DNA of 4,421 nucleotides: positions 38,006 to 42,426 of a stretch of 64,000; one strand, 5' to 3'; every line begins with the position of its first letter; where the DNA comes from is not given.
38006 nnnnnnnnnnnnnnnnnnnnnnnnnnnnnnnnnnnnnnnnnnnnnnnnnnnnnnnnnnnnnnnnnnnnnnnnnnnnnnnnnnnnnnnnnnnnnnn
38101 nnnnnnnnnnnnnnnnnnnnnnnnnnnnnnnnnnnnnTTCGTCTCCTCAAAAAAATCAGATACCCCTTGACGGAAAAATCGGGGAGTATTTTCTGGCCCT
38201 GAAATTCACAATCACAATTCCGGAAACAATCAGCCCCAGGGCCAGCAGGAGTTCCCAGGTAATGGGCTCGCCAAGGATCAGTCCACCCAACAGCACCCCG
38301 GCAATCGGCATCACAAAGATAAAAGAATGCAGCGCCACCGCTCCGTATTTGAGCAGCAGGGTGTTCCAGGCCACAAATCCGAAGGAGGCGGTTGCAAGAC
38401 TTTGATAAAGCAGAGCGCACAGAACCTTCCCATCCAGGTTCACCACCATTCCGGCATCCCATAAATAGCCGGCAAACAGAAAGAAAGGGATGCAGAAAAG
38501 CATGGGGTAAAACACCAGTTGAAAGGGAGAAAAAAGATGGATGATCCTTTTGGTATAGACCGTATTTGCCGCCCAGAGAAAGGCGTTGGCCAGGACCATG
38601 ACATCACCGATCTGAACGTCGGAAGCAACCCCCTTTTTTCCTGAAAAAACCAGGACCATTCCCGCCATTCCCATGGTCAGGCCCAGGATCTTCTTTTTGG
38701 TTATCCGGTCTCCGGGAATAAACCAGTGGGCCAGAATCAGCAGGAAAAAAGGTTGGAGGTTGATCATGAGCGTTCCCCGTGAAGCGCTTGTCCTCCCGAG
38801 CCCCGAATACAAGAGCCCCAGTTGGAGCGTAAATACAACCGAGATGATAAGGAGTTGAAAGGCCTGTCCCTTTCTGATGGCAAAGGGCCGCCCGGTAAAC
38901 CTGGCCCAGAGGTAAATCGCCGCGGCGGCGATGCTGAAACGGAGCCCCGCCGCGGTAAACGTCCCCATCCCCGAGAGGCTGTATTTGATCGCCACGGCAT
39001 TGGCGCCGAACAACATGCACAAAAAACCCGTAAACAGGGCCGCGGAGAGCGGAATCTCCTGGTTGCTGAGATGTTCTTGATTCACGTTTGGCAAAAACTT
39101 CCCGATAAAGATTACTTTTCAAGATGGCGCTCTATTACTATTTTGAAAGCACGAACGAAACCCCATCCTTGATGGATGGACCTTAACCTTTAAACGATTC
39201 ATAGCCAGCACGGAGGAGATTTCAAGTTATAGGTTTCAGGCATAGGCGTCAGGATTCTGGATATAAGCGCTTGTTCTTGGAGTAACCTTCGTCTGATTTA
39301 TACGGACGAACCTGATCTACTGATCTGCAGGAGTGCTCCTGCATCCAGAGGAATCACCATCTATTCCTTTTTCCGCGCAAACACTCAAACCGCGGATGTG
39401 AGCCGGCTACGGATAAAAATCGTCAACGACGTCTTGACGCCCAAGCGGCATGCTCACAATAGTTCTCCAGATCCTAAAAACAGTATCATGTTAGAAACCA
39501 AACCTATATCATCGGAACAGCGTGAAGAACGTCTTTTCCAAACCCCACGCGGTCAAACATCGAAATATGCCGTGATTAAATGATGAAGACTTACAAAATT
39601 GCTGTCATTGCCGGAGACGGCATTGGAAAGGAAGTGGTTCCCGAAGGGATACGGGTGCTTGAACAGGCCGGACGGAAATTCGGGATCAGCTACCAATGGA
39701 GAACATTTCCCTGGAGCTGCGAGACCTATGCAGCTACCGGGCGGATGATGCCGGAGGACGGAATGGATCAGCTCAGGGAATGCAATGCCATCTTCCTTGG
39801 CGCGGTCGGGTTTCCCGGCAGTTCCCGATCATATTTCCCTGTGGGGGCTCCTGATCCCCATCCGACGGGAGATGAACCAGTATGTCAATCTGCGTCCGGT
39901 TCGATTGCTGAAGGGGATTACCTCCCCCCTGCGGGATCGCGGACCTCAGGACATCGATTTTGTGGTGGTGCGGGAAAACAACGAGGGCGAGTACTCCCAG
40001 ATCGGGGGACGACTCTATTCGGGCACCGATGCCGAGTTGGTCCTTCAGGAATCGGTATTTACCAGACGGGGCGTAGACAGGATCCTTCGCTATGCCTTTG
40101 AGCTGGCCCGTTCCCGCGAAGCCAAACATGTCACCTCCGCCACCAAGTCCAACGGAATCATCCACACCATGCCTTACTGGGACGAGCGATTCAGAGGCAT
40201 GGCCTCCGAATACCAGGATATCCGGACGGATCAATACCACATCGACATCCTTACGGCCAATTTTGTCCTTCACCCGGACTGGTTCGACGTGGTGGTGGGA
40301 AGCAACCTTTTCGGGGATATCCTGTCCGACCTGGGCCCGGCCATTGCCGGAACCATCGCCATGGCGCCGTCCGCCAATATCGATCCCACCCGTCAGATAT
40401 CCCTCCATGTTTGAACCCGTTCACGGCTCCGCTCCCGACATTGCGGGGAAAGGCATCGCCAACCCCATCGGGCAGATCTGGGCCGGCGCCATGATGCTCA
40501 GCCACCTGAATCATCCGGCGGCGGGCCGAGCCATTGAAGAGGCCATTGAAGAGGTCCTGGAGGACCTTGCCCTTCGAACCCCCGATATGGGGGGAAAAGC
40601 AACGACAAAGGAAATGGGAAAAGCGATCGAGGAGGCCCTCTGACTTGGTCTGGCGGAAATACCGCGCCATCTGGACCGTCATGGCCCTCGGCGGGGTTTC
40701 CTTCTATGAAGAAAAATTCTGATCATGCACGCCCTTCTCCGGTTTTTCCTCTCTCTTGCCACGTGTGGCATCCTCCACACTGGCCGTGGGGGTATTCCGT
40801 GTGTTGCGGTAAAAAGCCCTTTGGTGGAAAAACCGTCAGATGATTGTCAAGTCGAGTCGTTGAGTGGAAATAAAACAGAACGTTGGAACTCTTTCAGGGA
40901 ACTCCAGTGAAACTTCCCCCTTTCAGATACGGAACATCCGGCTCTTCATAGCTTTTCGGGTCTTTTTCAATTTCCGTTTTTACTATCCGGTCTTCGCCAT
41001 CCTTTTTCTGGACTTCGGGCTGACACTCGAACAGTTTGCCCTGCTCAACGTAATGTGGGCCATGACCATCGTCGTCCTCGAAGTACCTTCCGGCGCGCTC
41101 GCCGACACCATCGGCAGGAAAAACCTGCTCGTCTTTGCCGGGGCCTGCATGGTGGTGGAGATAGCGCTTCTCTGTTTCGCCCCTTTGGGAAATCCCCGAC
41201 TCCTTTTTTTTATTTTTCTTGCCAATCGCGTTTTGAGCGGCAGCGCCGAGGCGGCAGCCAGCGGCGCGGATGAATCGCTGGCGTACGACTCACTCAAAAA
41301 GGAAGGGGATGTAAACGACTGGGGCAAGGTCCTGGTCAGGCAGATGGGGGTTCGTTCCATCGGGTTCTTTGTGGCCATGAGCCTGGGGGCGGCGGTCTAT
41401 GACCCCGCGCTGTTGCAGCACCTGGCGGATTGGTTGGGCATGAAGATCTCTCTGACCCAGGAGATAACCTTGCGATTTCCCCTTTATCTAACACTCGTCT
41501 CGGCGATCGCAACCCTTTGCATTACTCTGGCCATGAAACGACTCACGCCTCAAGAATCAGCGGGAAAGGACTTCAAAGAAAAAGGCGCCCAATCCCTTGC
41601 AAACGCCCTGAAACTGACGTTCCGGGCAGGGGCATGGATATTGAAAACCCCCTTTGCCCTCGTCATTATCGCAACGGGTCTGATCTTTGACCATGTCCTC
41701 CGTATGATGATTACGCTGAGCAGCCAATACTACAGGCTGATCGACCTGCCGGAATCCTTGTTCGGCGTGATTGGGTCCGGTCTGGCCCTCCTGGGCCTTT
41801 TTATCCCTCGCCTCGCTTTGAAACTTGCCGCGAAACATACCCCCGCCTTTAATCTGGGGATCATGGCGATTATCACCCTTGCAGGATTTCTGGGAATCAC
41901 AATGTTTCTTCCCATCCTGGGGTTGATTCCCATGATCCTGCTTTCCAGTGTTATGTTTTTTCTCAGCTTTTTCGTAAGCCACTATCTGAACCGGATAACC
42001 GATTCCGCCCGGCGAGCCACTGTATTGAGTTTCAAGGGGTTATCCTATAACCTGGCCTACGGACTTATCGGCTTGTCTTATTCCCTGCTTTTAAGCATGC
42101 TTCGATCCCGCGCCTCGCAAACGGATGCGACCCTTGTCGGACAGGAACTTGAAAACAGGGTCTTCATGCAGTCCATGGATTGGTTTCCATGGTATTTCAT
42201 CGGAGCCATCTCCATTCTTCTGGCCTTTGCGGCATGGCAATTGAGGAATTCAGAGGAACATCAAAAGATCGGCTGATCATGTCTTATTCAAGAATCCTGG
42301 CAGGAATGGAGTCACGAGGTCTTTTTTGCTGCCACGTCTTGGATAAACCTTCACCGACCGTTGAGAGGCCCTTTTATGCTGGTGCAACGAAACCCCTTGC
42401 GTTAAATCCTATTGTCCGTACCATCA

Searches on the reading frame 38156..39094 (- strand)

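Call 44: search_protein_families(library=pfam, proteins=[window:38156-39094:-], max_evalue=0.01)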
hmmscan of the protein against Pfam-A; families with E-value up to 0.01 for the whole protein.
window:38156-39094:- (312 aa): 2 families
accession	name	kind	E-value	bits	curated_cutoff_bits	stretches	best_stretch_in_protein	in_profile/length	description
PF00892.27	EamA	-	3.9e-33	115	28.2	2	162-297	2-134/135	EamA-like transporter family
PF06027.18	SLC35F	-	0.0016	18.5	21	1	119-295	113-296/299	Solute carrier family 35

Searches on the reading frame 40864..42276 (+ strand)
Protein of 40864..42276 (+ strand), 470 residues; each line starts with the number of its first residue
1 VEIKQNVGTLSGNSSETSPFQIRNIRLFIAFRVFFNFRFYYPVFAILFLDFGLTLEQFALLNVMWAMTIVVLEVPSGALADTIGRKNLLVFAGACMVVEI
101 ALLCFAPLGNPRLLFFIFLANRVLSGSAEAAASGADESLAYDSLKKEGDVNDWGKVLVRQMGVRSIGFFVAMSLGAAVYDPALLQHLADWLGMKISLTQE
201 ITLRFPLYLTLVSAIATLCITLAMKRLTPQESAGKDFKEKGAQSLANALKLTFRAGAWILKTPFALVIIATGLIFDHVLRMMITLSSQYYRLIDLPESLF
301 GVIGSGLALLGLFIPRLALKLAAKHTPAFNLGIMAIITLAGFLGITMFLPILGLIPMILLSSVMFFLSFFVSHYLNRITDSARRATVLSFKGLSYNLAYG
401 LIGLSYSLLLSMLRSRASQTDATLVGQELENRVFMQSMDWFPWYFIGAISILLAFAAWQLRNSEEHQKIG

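Call 38: find_encoding_contigs(protein=window:40864-42276:+, flank=10000, max_places=6)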
Protein window:40864-42276:+ (470 aa): no gene with exactly this product is on record in the collection.

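Call 40: search_protein_families(library=pfam, proteins=[window:40864-42276:+], max_evalue=0.001)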
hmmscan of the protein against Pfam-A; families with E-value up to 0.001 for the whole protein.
window:40864-42276:+ (470 aa): 1 family
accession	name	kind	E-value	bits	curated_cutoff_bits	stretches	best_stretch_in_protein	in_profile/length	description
PF07690.21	MFS_1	-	5.1e-16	59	33.4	1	28-401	3-345/347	Major Facilitator Superfamily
